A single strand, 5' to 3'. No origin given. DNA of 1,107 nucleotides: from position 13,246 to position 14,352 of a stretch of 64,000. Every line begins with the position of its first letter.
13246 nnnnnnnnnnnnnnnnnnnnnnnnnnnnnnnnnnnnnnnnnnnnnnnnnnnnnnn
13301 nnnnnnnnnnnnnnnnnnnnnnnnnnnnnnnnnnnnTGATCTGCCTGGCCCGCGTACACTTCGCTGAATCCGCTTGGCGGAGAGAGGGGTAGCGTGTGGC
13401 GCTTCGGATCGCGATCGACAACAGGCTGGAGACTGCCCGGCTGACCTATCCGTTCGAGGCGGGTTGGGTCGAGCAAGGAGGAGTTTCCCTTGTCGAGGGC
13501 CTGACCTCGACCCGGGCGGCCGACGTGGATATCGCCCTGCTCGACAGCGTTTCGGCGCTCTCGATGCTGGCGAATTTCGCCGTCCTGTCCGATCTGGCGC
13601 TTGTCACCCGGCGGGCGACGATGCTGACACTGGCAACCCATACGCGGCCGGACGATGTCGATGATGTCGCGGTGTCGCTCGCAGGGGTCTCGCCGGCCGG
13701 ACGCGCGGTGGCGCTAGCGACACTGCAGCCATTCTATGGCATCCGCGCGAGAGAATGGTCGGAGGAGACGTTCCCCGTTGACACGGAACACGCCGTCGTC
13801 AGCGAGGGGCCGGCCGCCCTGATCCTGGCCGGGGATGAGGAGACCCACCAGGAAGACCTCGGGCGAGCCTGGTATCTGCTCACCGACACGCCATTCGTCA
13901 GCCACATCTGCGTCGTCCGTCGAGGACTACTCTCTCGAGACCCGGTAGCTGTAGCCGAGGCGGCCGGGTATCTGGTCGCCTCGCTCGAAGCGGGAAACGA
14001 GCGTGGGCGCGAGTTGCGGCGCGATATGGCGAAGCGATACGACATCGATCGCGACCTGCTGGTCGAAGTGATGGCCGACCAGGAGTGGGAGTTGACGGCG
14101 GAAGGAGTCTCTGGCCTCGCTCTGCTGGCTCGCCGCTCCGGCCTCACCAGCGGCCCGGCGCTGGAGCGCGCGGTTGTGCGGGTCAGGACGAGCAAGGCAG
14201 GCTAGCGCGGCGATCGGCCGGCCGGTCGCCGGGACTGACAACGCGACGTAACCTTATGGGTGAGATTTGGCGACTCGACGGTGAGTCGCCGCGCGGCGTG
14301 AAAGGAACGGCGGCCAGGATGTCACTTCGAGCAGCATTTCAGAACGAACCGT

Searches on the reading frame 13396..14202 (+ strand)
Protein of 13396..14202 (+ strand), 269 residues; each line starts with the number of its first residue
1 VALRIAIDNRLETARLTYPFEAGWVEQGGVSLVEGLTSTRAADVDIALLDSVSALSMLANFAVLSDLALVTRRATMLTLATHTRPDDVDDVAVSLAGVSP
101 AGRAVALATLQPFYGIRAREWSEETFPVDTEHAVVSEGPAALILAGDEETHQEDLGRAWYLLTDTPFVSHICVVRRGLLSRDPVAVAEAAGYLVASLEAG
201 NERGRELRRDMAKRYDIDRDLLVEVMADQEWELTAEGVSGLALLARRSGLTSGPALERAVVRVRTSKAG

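Call 36: find_encoding_contigs(protein=window:13396-14202:+, flank=10000, max_places=5)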
Protein window:13396-14202:+ (269 aa): no gene with exactly this product is on record in the collection.
